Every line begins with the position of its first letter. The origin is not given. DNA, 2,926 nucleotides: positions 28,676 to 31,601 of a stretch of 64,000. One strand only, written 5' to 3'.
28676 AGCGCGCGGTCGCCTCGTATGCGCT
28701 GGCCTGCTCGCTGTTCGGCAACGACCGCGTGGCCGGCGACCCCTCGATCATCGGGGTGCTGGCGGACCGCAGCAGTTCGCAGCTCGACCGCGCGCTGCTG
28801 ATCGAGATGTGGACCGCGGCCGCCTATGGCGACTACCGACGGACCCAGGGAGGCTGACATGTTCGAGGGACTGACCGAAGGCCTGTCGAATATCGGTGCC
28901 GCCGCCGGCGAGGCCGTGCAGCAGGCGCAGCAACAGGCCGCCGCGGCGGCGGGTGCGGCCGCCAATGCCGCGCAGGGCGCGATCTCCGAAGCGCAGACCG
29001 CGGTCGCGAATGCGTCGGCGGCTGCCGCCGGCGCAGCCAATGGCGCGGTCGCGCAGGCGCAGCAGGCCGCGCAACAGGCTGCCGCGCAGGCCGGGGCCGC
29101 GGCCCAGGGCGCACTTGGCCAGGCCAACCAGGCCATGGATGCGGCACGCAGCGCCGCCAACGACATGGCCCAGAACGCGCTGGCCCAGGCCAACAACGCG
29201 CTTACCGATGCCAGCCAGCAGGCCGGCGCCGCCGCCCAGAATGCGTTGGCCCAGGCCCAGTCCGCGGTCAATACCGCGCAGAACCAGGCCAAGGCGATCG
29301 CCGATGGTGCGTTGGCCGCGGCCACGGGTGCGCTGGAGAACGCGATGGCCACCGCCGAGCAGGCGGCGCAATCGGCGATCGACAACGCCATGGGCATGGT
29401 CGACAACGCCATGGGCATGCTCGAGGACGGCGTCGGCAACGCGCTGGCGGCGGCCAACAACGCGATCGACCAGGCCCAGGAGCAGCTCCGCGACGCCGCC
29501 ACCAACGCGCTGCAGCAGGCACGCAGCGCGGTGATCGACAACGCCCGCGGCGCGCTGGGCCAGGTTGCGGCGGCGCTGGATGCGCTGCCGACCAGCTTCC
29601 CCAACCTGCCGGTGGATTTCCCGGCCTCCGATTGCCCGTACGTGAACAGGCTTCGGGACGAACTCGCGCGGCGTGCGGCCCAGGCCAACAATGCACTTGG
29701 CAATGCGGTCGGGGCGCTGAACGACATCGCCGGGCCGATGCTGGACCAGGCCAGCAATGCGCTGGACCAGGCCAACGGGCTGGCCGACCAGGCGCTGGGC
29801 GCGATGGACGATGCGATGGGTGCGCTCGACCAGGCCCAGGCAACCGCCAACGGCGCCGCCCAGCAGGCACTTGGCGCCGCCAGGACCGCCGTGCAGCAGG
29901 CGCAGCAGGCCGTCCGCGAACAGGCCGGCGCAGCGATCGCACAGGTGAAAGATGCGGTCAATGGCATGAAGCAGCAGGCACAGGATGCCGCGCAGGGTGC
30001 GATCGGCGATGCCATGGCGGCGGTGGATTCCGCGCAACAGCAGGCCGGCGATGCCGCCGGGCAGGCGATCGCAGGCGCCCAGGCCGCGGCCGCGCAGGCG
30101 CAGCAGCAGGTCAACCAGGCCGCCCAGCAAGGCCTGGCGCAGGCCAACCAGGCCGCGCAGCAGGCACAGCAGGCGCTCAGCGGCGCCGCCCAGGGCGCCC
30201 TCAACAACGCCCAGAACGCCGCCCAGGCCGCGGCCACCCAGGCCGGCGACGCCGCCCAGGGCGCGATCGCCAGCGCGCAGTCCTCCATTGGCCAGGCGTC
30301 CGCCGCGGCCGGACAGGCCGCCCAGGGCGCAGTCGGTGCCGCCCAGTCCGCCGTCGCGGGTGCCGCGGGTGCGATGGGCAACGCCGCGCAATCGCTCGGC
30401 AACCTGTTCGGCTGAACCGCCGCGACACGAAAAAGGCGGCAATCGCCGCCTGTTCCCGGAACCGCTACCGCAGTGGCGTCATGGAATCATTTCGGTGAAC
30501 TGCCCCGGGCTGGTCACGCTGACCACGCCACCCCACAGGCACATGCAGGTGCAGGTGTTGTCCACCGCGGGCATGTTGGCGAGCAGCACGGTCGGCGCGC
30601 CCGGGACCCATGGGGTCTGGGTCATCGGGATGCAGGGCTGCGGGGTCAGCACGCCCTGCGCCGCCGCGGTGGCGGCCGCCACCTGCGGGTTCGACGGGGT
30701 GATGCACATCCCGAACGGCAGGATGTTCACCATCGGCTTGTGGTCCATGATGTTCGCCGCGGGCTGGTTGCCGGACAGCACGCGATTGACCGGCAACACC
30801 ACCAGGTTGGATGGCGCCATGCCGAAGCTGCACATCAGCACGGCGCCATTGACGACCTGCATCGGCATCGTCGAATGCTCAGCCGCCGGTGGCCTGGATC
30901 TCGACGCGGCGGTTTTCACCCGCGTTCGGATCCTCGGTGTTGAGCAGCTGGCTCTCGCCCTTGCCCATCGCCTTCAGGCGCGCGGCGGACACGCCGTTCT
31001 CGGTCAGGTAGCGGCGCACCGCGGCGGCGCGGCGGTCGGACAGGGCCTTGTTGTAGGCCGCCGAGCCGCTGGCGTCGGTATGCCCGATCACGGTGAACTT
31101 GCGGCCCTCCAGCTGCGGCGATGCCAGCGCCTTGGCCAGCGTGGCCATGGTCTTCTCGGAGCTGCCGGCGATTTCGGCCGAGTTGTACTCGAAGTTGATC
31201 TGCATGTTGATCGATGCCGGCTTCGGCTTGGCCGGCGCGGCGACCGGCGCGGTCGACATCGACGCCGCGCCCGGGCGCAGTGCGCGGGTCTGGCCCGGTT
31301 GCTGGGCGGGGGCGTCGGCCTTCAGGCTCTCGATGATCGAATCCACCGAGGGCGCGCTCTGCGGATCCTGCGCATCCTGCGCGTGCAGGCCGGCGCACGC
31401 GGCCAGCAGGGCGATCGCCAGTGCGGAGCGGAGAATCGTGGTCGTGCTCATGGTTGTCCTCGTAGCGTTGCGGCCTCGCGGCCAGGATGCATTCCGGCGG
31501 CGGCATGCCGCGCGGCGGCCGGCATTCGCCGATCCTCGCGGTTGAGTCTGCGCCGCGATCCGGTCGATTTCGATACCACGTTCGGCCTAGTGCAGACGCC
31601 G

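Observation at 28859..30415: Putative T6SS cargo made almost entirely of 11-residue (hendecad) Ala/Gln repeats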

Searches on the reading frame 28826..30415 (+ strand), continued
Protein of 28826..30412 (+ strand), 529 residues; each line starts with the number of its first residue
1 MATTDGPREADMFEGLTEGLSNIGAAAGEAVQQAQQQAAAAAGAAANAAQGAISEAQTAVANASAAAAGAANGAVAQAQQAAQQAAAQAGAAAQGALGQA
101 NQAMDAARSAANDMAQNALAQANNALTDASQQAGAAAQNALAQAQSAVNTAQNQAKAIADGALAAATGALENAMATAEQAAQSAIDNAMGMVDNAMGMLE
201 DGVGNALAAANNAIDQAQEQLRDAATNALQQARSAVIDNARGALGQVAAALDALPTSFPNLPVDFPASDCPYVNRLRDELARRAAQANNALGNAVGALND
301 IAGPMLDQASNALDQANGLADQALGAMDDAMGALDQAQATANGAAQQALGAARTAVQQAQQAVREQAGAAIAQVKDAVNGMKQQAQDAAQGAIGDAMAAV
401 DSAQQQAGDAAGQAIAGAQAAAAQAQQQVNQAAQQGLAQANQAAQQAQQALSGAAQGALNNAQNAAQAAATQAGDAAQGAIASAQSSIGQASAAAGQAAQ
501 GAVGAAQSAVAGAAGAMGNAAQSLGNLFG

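Call 84: fold_search(model_id=the predicted structure, library=pdb)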
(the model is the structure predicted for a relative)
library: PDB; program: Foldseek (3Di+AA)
matches with E <= 10: 588; with E <= 0.001: 0
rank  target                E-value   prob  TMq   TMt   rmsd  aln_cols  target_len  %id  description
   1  8d9p                  1.4e-03  1.00  0.30  0.73   5.9       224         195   13  De Novo Photosynthetic Reaction Center Protein Equipped with Heme B and Mn(II) cations (released 2022-09-28)
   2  5vju                  2.2e-03  1.00  0.31  0.77   5.6       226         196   13  De Novo Photosynthetic Reaction Center Protein Variant Equipped with His-Tyr H-bond, Heme B, and Cd(II) ions (released 2018-04-25)
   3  6z0c_C                2.7e-03  1.00  0.32  0.79   5.0       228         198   13  Structure of in silico modelled artificial Maquette-3 protein (released 2021-03-17)
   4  8d9o                  3.4e-03  1.00  0.30  0.74   6.1       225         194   13  De Novo Photosynthetic Reaction Center Protein in Apo-State (released 2022-09-28)
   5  6z0c_A                5.0e-03  1.00  0.32  0.78   5.0       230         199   13  Structure of in silico modelled artificial Maquette-3 protein (released 2021-03-17)
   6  6z0c_D                5.2e-03  1.00  0.32  0.84   3.2       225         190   12  Structure of in silico modelled artificial Maquette-3 protein (released 2021-03-17)
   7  5vjs                  5.5e-03  1.00  0.31  0.76   5.7       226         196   14  De Novo Photosynthetic Reaction Center Protein Equipped with Heme B, a synthetic Zn porphyrin, and Zn(II) cations (released 2018-04-25)
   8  6z0c_B                6.6e-03  1.00  0.32  0.82   5.1       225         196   13  Structure of in silico modelled artificial Maquette-3 protein (released 2021-03-17)
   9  4e40                  3.4e-02  0.98  0.21  0.41  28.6       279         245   11  The haptoglobin-hemoglobin receptor of Trypanosoma congolense (released 2013-01-16)
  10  9mg8_A                5.3e-02  0.38  0.13  0.18  28.0       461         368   16  Crystal Structure of b-iTHR-110 (released 2025-12-17)
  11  8gel_A                7.0e-02  0.41  0.14  0.14  31.1       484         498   15  Cryo-EM structure of synthetic tetrameric building block sC4 (released 2024-03-13)
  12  6xz6_A                9.5e-02  0.85  0.17  0.37  22.2       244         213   16  Structure of the trypanosome brucei factor H receptor bound to domain D5 of bovine factor H (released 2020-03-25)
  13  8w20_A                1.2e-01  0.12  0.11  0.08  58.3       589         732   15  Umb1 umbrella toxin particle (released 2024-04-17)
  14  5jdo_A                1.4e-01  0.66  0.17  0.30  32.6       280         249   11  T. congolense haptoglobin-haemoglobin receptor in complex with haemoglobin (released 2016-04-27)
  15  7zeu_D                1.6e-01  0.77  0.21  0.28  11.9       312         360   11  Crystal structure of human Clusterin, crystal form II (released 2023-10-11)
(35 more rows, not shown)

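Call 90: search_dna_similar(query=P0023, collection=plasmids, mode=protein, max_evalue=0.001, max_rows=10)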
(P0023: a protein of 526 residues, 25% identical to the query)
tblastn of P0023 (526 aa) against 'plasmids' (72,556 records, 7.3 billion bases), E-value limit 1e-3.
No match.

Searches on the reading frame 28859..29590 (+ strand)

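Call 55: search_protein_families(library=pfam, proteins=[window:28859-29590:+], max_evalue=10)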
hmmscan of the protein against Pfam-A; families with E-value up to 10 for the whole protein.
window:28859-29590:+ (244 aa): 7 families
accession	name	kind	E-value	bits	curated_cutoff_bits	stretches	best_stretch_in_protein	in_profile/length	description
PF24430.1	DUF7553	-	0.0022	18.9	27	1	103-181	1-79/85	Family of unknown function (DUF7553)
PF09731.14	Mitofilin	-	0.0029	17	27.4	1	18-229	128-320/614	Mitochondrial inner membrane protein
PF01442.23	Apolipoprotein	-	0.018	15.2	90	3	158-225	96-163/190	Apolipoprotein A1/A4/E domain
PF02601.20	Exonuc_VII_L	-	0.27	11.1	35.9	2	156-225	146-214/315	Exonuclease VII, large subunit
PF05478.16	Prominin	-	0.66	8.4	34.3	1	80-227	249-393/799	Prominin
PF10428.14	SOG2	-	1.3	8.8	26.9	1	54-222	226-372/475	RAM signalling pathway protein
PF08192.17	Peptidase_S64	-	6.1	5.6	23.6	1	34-220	27-217/692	Peptidase family S64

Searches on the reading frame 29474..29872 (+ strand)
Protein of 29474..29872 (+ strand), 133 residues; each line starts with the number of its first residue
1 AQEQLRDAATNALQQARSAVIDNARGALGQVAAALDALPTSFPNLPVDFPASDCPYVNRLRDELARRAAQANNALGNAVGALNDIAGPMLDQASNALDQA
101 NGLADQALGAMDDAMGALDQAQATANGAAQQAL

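Call 28: find_related_loci(query=A2, collection=genome_contigs, flank=10000)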
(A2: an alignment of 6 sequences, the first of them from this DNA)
Query A2 (133 aa) in genome_contigs; peptide patterns used: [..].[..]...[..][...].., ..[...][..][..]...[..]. (x = any residue, [..] = any of these).
109 stretches matched a pattern; 16 encode a relative of the query (tblastn E <= 1e-3); 16 distinct loci.
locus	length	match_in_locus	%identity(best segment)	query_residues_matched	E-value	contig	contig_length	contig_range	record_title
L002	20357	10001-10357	83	1-119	9e-53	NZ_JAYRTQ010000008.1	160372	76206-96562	MAG: Thermomonas sp. isolate NJ_NJASGE1bin.7 NODE_131_length_160372_cov_6.002172, whole genome shotgun sequence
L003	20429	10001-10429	69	1-132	2e-51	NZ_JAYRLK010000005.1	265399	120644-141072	MAG: Thermomonas sp. isolate XM2_XAASGE1bin.6 NODE_46_length_265399_cov_3.594793, whole genome shotgun sequence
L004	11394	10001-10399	74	1-133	1e-49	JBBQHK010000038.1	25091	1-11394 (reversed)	MAG: Lysobacterales bacterium isolate Co_metawrap_910 Cmw_910_k141_22660228_length_25091_cov_11.9185, whole genome shotg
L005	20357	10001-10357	78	1-119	3e-47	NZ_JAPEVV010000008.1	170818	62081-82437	Thermomonas mangrovi strain 2C3345 C3345_ctg08, whole genome shotgun sequence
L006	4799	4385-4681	77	1-99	2e-44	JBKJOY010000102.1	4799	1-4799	MAG: Thermomonas sp. isolate ant_bin.437 k117_1915425, whole genome shotgun sequence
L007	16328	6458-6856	68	1-133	2e-44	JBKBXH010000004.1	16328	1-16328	MAG: Thermomonas sp. isolate 21H_023.bin.68 NODE_4_length_16328_cov_3.654606, whole genome shotgun sequence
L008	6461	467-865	67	1-133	3e-43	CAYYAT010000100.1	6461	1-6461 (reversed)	MAG TPA_asm: uncultured Thermomonas sp. isolate binchicken_co1_92 genome assembly, contig: NODE_6447_length_6461_cov_4.9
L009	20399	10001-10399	74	1-133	3e-43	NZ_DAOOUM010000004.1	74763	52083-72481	MAG: Thermomonas sp. isolate AMR_MDS_2467 NODE_183_length_74763_cov_14.954356, whole genome shotgun sequence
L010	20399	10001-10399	77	1-133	6e-43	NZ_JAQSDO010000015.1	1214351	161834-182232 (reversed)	MAG: Thermomonas sp. isolate D1-2020 MAG013 NODE_3_length_1214351_cov_12.786088, whole genome shotgun sequence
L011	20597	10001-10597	75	1-133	2e-43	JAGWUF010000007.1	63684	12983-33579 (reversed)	MAG: Lysobacteraceae bacterium isolate REEB390 contig-150_315, whole genome shotgun sequence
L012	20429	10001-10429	64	1-132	1e-42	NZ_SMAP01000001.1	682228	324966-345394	Thermomonas haemolytica strain DSM 13605 Ga0244667_101, whole genome shotgun sequence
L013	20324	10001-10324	75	1-108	2e-40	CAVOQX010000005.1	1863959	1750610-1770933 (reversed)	MAG: uncultured Gammaproteobacteria bacterium isolate MFD09964.bin.1.258 genome assembly, contig: contig_5784, whole gen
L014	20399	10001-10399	70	1-133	7e-37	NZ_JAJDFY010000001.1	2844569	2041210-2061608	Thermomonas sp. S9 S2_canu_contig_1, whole genome shotgun sequence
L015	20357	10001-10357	72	1-119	1e-36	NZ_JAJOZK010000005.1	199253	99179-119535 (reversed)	Thermomonas flagellata strain SYSU G04041 NODE_11_length_199253_cov_161.526786, whole genome shotgun sequence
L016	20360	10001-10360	60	1-119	5e-24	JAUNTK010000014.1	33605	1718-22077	MAG: Pseudomonadota bacterium isolate S5R_Sa_13 NODE_491_length_33605_cov_12.545902, whole genome shotgun sequence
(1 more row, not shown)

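Call 41: find_homologous_proteins(query=A2, max_evalue=0.001)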
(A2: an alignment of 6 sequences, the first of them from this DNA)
Query A2 (6 sequences) (133 aa, profile of the alignment): 11 proteins with E <= 0.001 among 8000 candidates.
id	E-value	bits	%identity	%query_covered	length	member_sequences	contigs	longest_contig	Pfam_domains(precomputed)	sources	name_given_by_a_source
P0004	2.3e-51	191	80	91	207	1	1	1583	-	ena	-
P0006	4.6e-45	171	61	71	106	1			-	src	-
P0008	4.9e-45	170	54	83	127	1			-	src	-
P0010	1.6e-40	156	56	71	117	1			-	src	-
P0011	3.8e-37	145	59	63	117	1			-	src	-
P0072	1.1e-36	143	57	75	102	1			-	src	-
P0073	3.1e-35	139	52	74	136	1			-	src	-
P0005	4.2e-30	122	69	44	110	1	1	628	-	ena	-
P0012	5.1e-24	103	51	62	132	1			-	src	-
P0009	5.9e-21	93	51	44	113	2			-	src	-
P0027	9.5e-7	47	48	29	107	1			-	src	-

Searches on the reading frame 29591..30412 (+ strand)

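Call 55: search_protein_families(library=pfam, proteins=[window:29591-30412:+], max_evalue=10)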
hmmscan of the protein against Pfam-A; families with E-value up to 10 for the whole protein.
window:29591-30412:+ (274 aa): 8 families
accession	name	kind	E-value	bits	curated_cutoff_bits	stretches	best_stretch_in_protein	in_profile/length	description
PF01442.23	Apolipoprotein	-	0.00052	20.2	90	2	72-217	46-184/190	Apolipoprotein A1/A4/E domain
PF02601.20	Exonuc_VII_L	-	0.0062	16.5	35.9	2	117-239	143-265/315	Exonuclease VII, large subunit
PF24430.1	DUF7553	-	0.17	12.9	27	4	73-148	7-82/85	Family of unknown function (DUF7553)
PF07464.16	ApoLp-III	-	2.5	8.7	36.3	1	52-148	43-139/146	Apolipophorin-III precursor (apoLp-III)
PF03915.18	AIP3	-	2.5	7.6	31.6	1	100-237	73-199/406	Actin interacting protein 3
PF04388.17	Hamartin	-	2.9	7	25.9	1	11-223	382-579/727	Hamartin protein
PF05478.16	Prominin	-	7.4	4.9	34.3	1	73-165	631-720/799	Prominin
PF04502.18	Saf4_Yju2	-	9.1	6.3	27.8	0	97-210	177-277/332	Saf4/Yju2 protein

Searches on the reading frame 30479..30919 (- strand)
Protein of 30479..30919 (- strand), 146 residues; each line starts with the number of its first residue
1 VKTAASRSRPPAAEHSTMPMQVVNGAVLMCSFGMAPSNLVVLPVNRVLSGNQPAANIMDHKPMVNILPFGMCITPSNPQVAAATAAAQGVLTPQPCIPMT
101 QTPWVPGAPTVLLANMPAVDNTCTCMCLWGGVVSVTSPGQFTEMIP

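Call 8: search_protein_families(library=pfam, proteins=[window:30479-30919:-], max_evalue=0.01)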
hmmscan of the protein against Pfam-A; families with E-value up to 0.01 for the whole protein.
window:30479-30919:- (146 aa): 1 family
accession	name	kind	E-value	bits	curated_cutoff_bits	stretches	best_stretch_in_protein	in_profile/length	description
PF14107.11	DUF4280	-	3.2e-35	121.4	26.3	1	22-140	1-109/109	Domain of unknown function (DUF4280)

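Call 9: search_protein_families(library=ncbifam, proteins=[window:30479-30919:-], max_evalue=0.1)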
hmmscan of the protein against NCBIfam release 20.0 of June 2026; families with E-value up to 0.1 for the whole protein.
window:30479-30919:- (146 aa): 1 family
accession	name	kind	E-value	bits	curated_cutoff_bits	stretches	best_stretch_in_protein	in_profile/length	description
NF041248.1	T6SS_IglG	exception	2.8e-20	72.9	200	1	19-142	53-169/173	type VI secretion system PAAR-like protein IglG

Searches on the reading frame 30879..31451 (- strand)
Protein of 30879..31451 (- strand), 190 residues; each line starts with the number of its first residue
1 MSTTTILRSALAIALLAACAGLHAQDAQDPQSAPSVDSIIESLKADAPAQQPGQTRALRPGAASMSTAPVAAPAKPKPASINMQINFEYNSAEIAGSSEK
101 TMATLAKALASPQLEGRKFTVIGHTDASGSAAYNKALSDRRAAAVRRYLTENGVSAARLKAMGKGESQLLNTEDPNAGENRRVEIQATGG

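Call 8: search_protein_families(library=pfam, proteins=[window:30879-31451:-], max_evalue=0.01)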
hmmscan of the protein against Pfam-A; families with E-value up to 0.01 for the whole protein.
window:30879-31451:- (190 aa): 2 families
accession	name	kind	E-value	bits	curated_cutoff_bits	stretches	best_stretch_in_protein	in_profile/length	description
PF00691.25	OmpA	-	4e-23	82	27.2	1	87-181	2-96/98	OmpA family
PF05359.17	DUF748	-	0.0052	15.3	50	0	84-111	880-907/1037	Domain of Unknown Function (DUF748)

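Call 9: search_protein_families(library=ncbifam, proteins=[window:30879-31451:-], max_evalue=0.1)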
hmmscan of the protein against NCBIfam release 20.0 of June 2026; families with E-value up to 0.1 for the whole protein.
window:30879-31451:- (190 aa): 37 families (the best 25 are shown)
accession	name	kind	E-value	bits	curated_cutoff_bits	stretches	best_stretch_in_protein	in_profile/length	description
NF053611.1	YiaD_Gzip_OmpA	equivalog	4.7e-26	91.8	175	1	81-186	100-205/206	YiaD family glycine zipper/OmpA-like lipoprotein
NF053612.1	anchor_PA1041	equivalog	2.8e-25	89.6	250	1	75-186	121-234/236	PA1041 family peptidoglycan-binding anchor lipoprotein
NF045787.1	OmpABordt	equivalog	1.1e-19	70.9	200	1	64-189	69-191/194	outer membrane protein OmpA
NF053585.1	OMP_LP_YfiB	equivalog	6.7e-19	68.3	128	1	84-185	57-158/163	outer membrane lipoprotein YfiB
NF053613.1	OMP_toxin_LptF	equivalog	1.5e-17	64.2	400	1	85-186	143-244/256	lipotoxin F family OmpA-related lipoprotein LptF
NF008071.1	PRK10808.1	equivalog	3.4e-16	59.6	277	1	65-181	212-329/358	porin OmpA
TIGR02802.1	Pal_lipo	equivalog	5.9e-16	58.5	125.35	1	85-185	2-102/104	peptidoglycan-associated lipoprotein Pal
NF052230.1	T9SS_PorE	exception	6.6e-15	54.4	600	1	84-168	516-598/648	PorE family type IX secretion system protein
TIGR03789.1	pdsO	hypoth_equivalog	8.7e-15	55.1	152.2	1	80-174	136-228/243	sortase-associated OmpA-like protein PdsO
NF033763.1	exchanger_TraB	exception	9.1e-15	53.6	700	1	80-185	389-495/522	outer membrane exchange protein TraB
TIGR03350.1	type_VI_ompA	equivalog_domain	6.9e-14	52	139.8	1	83-186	30-136/137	type VI secretion system protein TssL, long form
NF006541.1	PRK09038.1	equivalog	1.2e-12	48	283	1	80-185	138-246/253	flagellar motor protein MotD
NF007804.1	PRK10510.1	equivalog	1.2e-12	47.7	307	1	83-186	110-215/219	OmpA family lipoprotein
NF005999.0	PRK08126.1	subfamily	1.6e-12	46.9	571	1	116-187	353-430/432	hypothetical protein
NF053607.1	CHU_0125_OmpA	equivalog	1.4e-11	43.7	620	1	85-184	533-633/639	CHU_0125 family OmpA-like outer membrane integrity protein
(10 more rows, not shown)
